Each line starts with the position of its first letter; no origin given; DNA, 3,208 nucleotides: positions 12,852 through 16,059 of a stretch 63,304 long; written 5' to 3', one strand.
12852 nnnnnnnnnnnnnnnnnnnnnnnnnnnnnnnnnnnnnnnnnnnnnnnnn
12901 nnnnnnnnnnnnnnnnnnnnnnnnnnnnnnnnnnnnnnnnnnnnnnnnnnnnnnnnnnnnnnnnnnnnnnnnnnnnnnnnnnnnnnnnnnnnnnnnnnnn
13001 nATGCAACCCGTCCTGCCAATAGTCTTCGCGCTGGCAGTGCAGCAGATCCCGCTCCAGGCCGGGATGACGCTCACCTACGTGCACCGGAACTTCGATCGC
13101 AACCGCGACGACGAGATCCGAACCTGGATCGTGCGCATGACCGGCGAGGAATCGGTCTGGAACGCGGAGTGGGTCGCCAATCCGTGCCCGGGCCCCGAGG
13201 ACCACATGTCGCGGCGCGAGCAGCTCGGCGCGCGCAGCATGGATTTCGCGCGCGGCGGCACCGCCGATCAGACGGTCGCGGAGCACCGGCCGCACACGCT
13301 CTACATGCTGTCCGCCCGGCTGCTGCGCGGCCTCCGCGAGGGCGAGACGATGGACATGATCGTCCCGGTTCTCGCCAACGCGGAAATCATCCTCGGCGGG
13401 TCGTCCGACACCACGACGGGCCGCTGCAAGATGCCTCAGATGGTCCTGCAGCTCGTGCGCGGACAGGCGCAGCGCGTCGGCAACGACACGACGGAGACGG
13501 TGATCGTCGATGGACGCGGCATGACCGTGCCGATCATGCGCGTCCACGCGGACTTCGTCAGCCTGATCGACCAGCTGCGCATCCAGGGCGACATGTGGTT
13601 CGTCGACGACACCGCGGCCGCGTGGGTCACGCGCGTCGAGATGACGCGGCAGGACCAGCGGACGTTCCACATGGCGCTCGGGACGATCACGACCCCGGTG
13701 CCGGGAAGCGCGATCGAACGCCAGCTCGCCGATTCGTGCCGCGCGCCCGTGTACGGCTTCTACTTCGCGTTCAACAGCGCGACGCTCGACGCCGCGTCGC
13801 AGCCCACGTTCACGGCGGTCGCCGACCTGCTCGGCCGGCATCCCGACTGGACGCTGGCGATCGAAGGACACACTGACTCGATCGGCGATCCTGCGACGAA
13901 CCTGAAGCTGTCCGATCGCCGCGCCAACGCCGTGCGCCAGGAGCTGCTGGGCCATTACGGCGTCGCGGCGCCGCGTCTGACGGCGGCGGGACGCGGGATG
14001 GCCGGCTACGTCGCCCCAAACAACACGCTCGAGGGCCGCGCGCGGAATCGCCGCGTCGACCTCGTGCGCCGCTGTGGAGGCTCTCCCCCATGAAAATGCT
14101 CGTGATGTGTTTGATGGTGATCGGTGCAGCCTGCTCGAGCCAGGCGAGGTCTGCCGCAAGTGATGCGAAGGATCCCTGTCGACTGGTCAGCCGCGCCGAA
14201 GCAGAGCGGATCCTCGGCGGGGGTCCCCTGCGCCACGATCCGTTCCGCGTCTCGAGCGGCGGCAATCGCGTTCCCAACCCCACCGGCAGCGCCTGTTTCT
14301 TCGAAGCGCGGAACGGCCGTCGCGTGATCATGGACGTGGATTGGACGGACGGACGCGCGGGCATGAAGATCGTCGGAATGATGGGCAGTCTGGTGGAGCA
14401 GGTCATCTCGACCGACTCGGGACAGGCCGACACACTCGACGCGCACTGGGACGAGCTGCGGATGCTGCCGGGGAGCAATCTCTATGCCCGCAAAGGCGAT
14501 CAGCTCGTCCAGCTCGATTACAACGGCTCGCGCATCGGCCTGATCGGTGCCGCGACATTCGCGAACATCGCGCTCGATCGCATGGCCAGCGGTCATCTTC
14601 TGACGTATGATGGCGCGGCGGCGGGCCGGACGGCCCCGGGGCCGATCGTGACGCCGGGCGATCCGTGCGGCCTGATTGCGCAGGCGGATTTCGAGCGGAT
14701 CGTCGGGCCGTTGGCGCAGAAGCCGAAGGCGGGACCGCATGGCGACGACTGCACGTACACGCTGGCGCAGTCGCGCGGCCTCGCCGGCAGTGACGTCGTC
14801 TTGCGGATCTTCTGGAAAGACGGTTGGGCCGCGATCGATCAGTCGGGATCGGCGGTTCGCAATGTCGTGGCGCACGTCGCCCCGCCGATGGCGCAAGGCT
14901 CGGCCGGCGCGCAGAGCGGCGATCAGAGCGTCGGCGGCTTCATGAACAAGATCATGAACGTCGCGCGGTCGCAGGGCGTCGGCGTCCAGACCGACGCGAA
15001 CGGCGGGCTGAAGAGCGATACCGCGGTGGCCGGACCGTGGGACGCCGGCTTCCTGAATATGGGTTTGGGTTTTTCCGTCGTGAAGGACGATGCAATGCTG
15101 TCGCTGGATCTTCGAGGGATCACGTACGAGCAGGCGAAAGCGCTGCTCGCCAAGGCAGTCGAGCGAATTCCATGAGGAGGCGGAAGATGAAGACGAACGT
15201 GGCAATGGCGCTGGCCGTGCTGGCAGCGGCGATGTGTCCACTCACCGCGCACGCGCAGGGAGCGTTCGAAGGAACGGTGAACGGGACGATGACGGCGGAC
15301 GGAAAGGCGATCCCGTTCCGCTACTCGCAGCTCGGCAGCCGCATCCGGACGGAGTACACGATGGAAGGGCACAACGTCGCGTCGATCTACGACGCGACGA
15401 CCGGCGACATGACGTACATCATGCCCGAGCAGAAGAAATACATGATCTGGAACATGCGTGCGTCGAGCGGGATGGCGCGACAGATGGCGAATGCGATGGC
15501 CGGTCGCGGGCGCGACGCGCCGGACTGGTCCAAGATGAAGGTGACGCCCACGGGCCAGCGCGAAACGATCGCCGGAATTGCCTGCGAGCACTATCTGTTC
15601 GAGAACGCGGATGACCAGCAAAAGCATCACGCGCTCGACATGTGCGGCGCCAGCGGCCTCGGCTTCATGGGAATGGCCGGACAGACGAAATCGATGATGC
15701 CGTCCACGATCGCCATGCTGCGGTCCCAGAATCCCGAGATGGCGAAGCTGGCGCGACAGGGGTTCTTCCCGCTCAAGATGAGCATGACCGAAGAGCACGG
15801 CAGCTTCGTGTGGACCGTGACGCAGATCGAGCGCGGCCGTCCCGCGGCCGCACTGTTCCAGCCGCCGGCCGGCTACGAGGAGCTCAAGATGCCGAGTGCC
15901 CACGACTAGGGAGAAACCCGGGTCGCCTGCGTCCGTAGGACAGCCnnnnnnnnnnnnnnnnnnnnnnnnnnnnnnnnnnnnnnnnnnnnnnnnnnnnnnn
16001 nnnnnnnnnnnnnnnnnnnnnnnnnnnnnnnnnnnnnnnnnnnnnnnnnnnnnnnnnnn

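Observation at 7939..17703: BTAD/TPR membrane regulator divergent from a six-gene, translationally coupled envelope operon of almost entirely uncharacterised proteins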

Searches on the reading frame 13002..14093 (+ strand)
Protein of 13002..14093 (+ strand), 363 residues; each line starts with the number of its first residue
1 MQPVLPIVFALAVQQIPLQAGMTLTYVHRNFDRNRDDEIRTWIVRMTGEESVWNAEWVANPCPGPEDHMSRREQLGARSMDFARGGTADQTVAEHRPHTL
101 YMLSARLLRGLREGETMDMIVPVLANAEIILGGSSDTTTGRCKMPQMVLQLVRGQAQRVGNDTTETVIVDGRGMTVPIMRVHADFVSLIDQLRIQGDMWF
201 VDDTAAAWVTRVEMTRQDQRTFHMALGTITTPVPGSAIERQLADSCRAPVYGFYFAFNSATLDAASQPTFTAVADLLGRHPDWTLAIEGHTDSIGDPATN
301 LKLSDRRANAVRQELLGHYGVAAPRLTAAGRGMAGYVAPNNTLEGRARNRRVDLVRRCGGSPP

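Call 4: search_protein_families(library=pfam, proteins=[window:13002-14093:+], max_evalue=1)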
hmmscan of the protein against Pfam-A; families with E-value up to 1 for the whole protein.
window:13002-14093:+ (363 aa): 1 family
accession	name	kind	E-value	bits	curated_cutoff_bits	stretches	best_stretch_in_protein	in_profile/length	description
PF00691.25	OmpA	-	1.4e-17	64.2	27.2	1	254-350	1-98/98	OmpA family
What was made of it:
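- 13002..14093 (+): g3: novel ~250-aa N-terminal domain + OmpA-type peptidoglycan-binding domain (254-350). Pfam OmpA 1.4e-17 (call 4).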

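Call 5: search_protein_families(library=ncbifam, proteins=[window:13002-14093:+], max_evalue=1)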
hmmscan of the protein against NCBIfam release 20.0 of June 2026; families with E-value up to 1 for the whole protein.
window:13002-14093:+ (363 aa): 39 families (the best 25 are shown)
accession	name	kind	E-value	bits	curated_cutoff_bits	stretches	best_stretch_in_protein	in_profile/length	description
NF053611.1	YiaD_Gzip_OmpA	equivalog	7.6e-27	94.3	175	1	254-354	105-204/206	YiaD family glycine zipper/OmpA-like lipoprotein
NF053612.1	anchor_PA1041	equivalog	3.2e-22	79.6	250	1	254-354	134-233/236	PA1041 family peptidoglycan-binding anchor lipoprotein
NF053613.1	OMP_toxin_LptF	equivalog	1.1e-18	67.9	400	1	254-354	144-243/256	lipotoxin F family OmpA-related lipoprotein LptF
NF007804.1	PRK10510.1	equivalog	1.8e-18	66.7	307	1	255-354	116-214/219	OmpA family lipoprotein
NF045787.1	OmpABordt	equivalog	1.4e-17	64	200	1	254-354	88-187/194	outer membrane protein OmpA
NF053585.1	OMP_LP_YfiB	equivalog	3.2e-17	62.9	128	1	255-355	60-159/163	outer membrane lipoprotein YfiB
NF045788.1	Omp38Acinit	equivalog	3.5e-17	62.5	500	1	254-352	244-342/354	outer membrane protein Omp38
NF006541.1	PRK09038.1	equivalog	1.9e-15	57.2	283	1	255-355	145-247/253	flagellar motor protein MotD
TIGR03350.1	type_VI_ompA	equivalog_domain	6.9e-15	55.2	139.8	1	255-354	34-135/137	type VI secretion system protein TssL, long form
TIGR02802.1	Pal_lipo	equivalog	1.4e-14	54.1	125.35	1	253-355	2-103/104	peptidoglycan-associated lipoprotein Pal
NF033763.1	exchanger_TraB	exception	1.6e-13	49.5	700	1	255-354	396-495/522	outer membrane exchange protein TraB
NF005999.0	PRK08126.1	subfamily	5e-13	48.6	571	1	258-354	330-428/432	hypothetical protein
NF005444.0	PRK07033.1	equivalog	6.5e-13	48.4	520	1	255-355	318-420/438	DotU family type VI secretion system protein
TIGR03789.1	pdsO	hypoth_equivalog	3.4e-12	46.6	152.2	1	255-354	143-241/243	sortase-associated OmpA-like protein PdsO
NF006508.0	PRK08944.1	subfamily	4e-12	46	259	1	255-354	183-285/304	MotB family protein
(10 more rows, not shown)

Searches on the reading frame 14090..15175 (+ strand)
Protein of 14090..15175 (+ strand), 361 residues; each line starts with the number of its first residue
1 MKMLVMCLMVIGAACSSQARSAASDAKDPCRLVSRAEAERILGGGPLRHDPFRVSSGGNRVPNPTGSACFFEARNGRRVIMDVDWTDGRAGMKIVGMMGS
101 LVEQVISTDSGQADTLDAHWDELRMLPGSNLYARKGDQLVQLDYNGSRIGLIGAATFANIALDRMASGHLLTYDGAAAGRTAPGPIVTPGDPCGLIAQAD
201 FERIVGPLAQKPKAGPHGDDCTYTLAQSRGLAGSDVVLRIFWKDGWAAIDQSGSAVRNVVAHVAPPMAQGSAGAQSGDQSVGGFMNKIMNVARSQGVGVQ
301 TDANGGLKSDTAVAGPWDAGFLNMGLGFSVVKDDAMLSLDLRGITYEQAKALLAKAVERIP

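Call 4: search_protein_families(library=pfam, proteins=[window:14090-15175:+], max_evalue=1)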
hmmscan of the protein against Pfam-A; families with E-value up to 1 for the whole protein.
window:14090-15175:+ (361 aa): 1 family
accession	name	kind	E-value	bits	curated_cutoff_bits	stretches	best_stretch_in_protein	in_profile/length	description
PF12079.13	DUF3558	-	0.00035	21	34.1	1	21-87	37-96/173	Protein of unknown function (DUF3558)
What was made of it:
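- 14090..15175 (+): g4: lipoprotein with two tandem DUF3558-like α/β modules. DUF3558 weak in the window protein (call 4).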

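Call 5: search_protein_families(library=ncbifam, proteins=[window:14090-15175:+], max_evalue=1)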
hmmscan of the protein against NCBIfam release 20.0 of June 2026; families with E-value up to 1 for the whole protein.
window:14090-15175:+ (361 aa): 0 families

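Call 35: search_solved_structures(query=window:14090-15175:+, max_evalue=10)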
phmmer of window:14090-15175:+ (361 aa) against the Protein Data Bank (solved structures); distinct sequences matched with E-value up to 10: 1.
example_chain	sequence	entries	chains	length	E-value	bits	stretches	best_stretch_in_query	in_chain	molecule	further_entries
5myj_BE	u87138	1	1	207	0.34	13.2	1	147-205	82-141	50S ribosomal protein L3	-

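Call 77: find_homologous_proteins(query=window:14090-15175:+, max_evalue=0.001)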
Query window:14090-15175:+ (361 aa): 49 proteins with E <= 0.001 among 8000 candidates.
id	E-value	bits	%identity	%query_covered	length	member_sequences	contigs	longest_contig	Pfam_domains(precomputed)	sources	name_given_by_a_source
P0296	3.2e-199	679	84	100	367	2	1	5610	-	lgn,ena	-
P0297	1.5e-187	641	80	100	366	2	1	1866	PF12079.14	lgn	-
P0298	7.6e-184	629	79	100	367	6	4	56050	PF12079.14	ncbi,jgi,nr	ncbi:MAG TPA: hypothetical protein VL549_16360 [Gemmatimonadales bacterium]|jgi:hypothetical protein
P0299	6.4e-155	534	69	100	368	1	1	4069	PF12079.14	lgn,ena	-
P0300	4.1e-152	525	69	100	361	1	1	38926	PF12079.14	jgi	jgi:hypothetical protein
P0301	2.0e-150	519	68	99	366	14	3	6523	PF12079.14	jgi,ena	-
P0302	5.8e-148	511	66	100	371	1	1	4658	PF12079.14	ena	-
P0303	3.9e-147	508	66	99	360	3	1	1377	PF12079.14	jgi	-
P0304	4.2e-147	508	67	100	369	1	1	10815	PF12079.14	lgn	-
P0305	1.9e-145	503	63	100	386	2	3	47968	PF12079.14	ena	-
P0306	2.3e-145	502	66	100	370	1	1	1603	PF12079.14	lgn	-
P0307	7.1e-145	501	65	100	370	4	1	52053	PF12079.14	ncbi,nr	ncbi:MAG TPA: hypothetical protein VGQ18_05975 [Gemmatimonadales bacterium]|nr:hypothetical protein 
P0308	1.3e-144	500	66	100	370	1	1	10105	-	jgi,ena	-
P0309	8.4e-144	497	62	100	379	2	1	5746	PF12079.14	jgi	-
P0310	3.3e-143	495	66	99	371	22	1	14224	PF12079.14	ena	-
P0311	5.3e-141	488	64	99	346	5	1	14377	PF12079.14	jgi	jgi:hypothetical protein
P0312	2.3e-139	483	66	96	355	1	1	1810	PF12079.14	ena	-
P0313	8.1e-139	481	66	93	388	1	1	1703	PF12079.14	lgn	-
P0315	3.1e-138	479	63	99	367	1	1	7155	PF12079.14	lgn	-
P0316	8.5e-138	477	66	96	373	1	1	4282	PF12079.14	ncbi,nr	ncbi:MAG TPA: hypothetical protein VNH63_02455 [Gemmatimonadales bacterium]|nr:hypothetical protein 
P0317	1.1e-137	477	64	99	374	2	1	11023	PF12079.14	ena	-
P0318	1.3e-137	477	60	100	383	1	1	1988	PF12079.14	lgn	-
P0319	5.9e-137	475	67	93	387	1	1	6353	PF12079.14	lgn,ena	-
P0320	7.6e-137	474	60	100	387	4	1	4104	PF12079.14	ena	-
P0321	1.4e-134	467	61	99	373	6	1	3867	PF12079.14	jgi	jgi:hypothetical protein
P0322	6.2e-134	465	61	99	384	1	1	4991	PF12079.14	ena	-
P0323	2.2e-128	446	61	100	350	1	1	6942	PF12079.14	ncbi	-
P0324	1.4e-127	444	63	93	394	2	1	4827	PF12079.14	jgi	jgi:hypothetical protein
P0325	1.1e-125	438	62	93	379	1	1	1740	PF12079.14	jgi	-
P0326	1.3e-125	437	62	94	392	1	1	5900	PF12079.14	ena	-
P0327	6.6e-123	428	61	93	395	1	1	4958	PF12079.14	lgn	-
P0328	8.1e-119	415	59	93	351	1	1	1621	PF12079.14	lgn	-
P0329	3.9e-118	413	64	87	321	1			PF12079.14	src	-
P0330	5.8e-117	409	59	93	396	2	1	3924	PF12079.14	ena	-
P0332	2.4e-93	331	49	95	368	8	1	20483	PF12079.14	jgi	jgi:hypothetical protein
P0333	2.0e-91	325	51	95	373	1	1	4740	PF12079.14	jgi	jgi:hypothetical protein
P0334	1.1e-90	322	49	92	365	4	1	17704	PF12079.14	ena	-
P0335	4.0e-90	321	48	95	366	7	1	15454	PF12079.14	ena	-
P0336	4.4e-90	320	48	95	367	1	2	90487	PF12079.14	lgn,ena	-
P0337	1.0e-83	300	48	92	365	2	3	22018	PF12079.14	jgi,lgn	jgi:hypothetical protein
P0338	5.8e-83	297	46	94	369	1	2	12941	PF12079.14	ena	-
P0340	2.6e-79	285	45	94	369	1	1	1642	PF12079.14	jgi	jgi:hypothetical protein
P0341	3.9e-79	284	45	95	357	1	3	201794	PF12079.14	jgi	jgi:hypothetical protein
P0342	7.5e-79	284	46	95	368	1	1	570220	-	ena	-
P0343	1.7e-78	282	45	98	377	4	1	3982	PF12079.14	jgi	jgi:hypothetical protein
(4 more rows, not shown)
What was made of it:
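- On DUF3558 (PF12079) (g4): PF12079 is precomputed for most homologues (call 77).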

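Call 79: find_encoding_contigs(protein=P0342, flank=10000, max_places=1)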
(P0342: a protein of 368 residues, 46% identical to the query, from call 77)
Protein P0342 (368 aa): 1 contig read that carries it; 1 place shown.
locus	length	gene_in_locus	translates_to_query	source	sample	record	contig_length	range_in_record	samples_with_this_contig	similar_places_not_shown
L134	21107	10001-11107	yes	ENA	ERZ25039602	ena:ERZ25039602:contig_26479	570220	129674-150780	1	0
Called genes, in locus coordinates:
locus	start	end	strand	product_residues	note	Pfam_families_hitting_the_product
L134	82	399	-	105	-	-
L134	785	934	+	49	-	PF02673:BacA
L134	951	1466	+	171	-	PF04191:PEMT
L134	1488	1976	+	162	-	PF05163:DinB, PF12867:DinB_2 (weak)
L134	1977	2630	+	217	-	PF03006:HlyIII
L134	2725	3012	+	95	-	-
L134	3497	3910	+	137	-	PF01367:5_3_exonuc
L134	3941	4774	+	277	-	PF13424:TPR_12 (faint), PF13428:TPR_14 (faint), PF13432:TPR_16 (faint), PF13371:TPR_9 (faint), PF14559:TPR_19 (faint), PF13431:TPR_17 (faint), PF07719:TPR_2 (faint), PF00515:TPR_1 (faint)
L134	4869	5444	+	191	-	-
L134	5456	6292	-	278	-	-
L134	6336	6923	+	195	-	PF12867:DinB_2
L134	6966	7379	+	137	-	-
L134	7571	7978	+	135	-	-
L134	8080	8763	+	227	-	-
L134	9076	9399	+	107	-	PF12796:Ank_2 (weak), PF13637:Ank_4 (faint), PF13857:Ank_5 (weak), PF00023:Ank (weak)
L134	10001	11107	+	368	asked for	-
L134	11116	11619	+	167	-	-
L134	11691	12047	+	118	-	PF03795:YCII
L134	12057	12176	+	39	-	PF03795:YCII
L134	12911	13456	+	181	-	PF20239:DUF6596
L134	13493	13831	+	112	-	PF03551:PadR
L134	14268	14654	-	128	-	-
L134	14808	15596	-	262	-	-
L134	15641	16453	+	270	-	PF12704:MacB_PCD, PF02687:FtsX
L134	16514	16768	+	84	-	-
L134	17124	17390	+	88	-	PF01988:VIT1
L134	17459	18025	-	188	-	PF14278:TetR_C_8 (faint), PF00440:TetR_N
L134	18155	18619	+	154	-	PF20589:DUF6790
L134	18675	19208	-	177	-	PF12867:DinB_2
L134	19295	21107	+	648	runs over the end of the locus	PF06580:His_kinase, PF00072:Response_reg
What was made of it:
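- g4-type proteins also occur away from g2 (L134, call 79).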

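Call 88: predict_structure(alignment_id=A6)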
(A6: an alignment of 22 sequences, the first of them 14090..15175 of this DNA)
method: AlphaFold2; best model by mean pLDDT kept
length: 361 residues; sequences in the alignment: 22
mean_pLDDT: 76.7   pTM: 0.70
mean pLDDT of the five models: 76.7, 76.4, 73.2, 72.6, 70.7
residues with pLDDT >= 90: 133; 70-90: 116; 50-70: 60; < 50: 52
segments of 3 or more residues with pLDDT < 50: 1-24, 105-107, 262-281, 294-297
pLDDT, mean of each block of 10 residues (from residue 1): 38 35 65 95 87 81 88 90 92 81 54 63 78 92 84 90 93 85 84 95 94 93 79 80 87 62 40 35 55 52 67 87 84 92 88 95 70
secondary structure, 60 per line:
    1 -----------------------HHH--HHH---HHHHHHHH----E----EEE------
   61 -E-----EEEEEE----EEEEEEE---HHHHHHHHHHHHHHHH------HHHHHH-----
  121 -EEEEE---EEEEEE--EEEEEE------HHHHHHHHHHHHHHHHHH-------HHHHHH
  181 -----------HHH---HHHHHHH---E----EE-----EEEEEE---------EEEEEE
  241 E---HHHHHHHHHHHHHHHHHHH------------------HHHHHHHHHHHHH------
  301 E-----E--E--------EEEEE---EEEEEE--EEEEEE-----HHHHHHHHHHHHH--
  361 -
elements in order: H35-42 E52-54 E68-73 E78-84 H88-103 H110-115 E122-126 E130-135 E138-143 H150-167 H175-180 H198-204 E220-225 E235-241 H245-263 H282-294 E319-323 E327-332 E335-340 H346-358

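Call 91: fold_search(model_id=the predicted structure, library=pdb)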
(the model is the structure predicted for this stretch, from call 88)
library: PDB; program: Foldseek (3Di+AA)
matches with E <= 10: 518; with E <= 0.001: 0
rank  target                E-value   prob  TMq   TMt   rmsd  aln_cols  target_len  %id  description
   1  9v9n_A                4.8e-02  0.04  0.09  0.06  27.7       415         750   12  Cryo-EM structure of KICSTOR CCC complex (state 5) (released 2025-11-12)
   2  1vr8                  5.8e-02  0.54  0.18  0.38   7.8       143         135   17  Crystal structure of GTP binding regulator (TM1622) from Thermotoga Maritima at 1.75 A resolution (released 2005-03-15)
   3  9van_A                5.8e-02  0.04  0.10  0.05  28.5       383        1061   10  Cryo-EM structure of human full length KICSTOR complex (state 2) (released 2025-11-12)
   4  9v86_A                8.7e-02  0.02  0.08  0.06  28.8       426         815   12  Cryo-EM structure of KICSTOR CCC complex (state 3) (released 2025-11-12)
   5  7cu9_A                1.0e-01  0.33  0.21  0.34   9.5       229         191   14  Crystal structure of the soluble domain of TiME protein from Mycobacterium smegmatis (released 2021-08-25)
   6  7cu9_B                1.2e-01  0.30  0.20  0.33   9.7       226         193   13  Crystal structure of the soluble domain of TiME protein from Mycobacterium smegmatis (released 2021-08-25)
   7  3v7b_B                1.3e-01  0.80  0.21  0.49   6.2       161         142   10  Dip2269 protein from corynebacterium diphtheriae (released 2012-01-11)
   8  7cu8_E                1.3e-01  0.30  0.20  0.33  13.7       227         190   12  Crystal structure of the soluble domain of TiME protein from Mycobacterium tuberculosis (released 2021-08-25)
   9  3v7b_A                2.4e-01  0.54  0.19  0.43   8.7       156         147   12  Dip2269 protein from corynebacterium diphtheriae (released 2012-01-11)
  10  5xnl_P                3.4e-01  0.10  0.15  0.21  10.9       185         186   12  Structure of stacked C2S2M2-type PSII-LHCII supercomplex from Pisum sativum (released 2017-09-20)
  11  7cu8_D                3.6e-01  0.21  0.22  0.35  10.0       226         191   11  Crystal structure of the soluble domain of TiME protein from Mycobacterium tuberculosis (released 2021-08-25)
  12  8z9d_P                3.6e-01  0.15  0.17  0.27  11.7       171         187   14  cryo-EM structure of PSII-LHCII megacomplex from spinach (released 2024-11-13)
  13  1b24                  4.8e-01  0.08  0.09  0.16  15.5       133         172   10  I-DMOI, INTRON-ENCODED ENDONUCLEASE (released 1999-03-24)
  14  8p94_D                5.1e-01  0.02  0.10  0.11  22.1       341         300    9  Cryo-EM structure of cortactin stabilized Arp2/3-complex nucleated actin branches (released 2024-01-03)
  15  9gnw_P                6.1e-01  0.08  0.16  0.24  10.7       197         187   10  Universal PSII assembly intermediate (released 2025-09-17)
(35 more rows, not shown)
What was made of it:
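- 14090..15175 (+): AlphaFold model shows two α/β modules with weak matches to Dip2269, TM1622 and PsbP (calls 88, 91).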

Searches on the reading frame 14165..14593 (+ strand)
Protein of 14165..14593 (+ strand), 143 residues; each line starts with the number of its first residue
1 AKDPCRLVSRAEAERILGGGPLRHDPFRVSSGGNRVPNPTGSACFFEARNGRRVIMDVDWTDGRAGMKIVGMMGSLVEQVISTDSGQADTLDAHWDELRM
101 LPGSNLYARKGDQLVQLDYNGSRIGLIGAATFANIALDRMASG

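Call 75: search_solved_structures(query=A5, max_evalue=10)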
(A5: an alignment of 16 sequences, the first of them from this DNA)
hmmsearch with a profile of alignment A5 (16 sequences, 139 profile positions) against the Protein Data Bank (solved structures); distinct sequences matched with E-value up to 10: 1.
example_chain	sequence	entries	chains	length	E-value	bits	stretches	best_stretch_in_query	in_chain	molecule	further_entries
8kfp_A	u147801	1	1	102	1.9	11.9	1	47-98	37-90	R2D2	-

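Call 76: search_protein_families(library=pfam, alignment_id=A5, max_evalue=0.1)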
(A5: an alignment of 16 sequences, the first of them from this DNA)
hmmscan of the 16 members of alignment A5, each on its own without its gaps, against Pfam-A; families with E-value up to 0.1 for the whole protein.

A. member 1, seq(143 aa): 0 families

B. families by the number of members that match (of 16 scanned): 1 family
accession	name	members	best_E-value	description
PF12079.13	DUF3558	7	0.0026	Protein of unknown function (DUF3558)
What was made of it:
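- On DUF3558 (PF12079) (g4): 7 of 16 modules match weakly (call 76).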

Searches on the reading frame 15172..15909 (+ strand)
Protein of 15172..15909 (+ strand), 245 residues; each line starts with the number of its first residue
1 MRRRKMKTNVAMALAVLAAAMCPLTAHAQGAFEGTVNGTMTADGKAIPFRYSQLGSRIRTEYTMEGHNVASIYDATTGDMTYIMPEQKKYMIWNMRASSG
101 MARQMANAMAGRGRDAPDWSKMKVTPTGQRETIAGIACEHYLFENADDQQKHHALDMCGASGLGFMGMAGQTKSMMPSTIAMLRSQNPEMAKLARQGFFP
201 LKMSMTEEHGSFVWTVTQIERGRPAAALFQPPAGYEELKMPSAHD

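Call 4: search_protein_families(library=pfam, proteins=[window:15172-15909:+], max_evalue=1)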
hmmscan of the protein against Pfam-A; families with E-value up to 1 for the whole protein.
window:15172-15909:+ (245 aa): 3 families
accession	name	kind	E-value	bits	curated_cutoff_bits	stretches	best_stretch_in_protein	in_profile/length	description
PF14371.13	DUF4412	-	1e-17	65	21.6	1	32-235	1-191/191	Domain of unknown function (DUF4412)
PF18499.6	Cue1_U7BR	-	0.29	11.6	27.4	1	84-97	23-36/52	Ubc7p-binding region of Cue1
PF10651.15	BppU_N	-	0.3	11.2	23.1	1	39-88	36-85/142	BppU N-terminal domain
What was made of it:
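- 15172..15909 (+): g5: secreted DUF4412 protein, accessory member found only in close relatives. Pfam DUF4412, 65 bits vs cutoff 21.6 (call 4).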

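Call 5: search_protein_families(library=ncbifam, proteins=[window:15172-15909:+], max_evalue=1)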
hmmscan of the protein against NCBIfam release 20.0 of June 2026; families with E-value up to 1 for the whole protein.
window:15172-15909:+ (245 aa): 1 family
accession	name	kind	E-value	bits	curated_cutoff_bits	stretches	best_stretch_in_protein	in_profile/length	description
TIGR03145.1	cyt_nit_nrfE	subfamily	0.012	14.3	927.3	1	6-99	483-578/631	heme lyase NrfEFG subunit NrfE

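Call 37: search_solved_structures(query=window:15172-15909:+, max_evalue=10)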
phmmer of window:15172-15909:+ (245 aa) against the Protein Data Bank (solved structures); distinct sequences matched with E-value up to 10: 2.
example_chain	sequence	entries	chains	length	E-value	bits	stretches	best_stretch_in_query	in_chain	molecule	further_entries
7uzp_A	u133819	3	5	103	1.5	11.6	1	102-162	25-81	Parathyroid hormone/parathyroid hormone-related peptide receptor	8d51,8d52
7uzo_A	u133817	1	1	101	1.7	11.4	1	102-162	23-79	Parathyroid hormone/parathyroid hormone-related peptide receptor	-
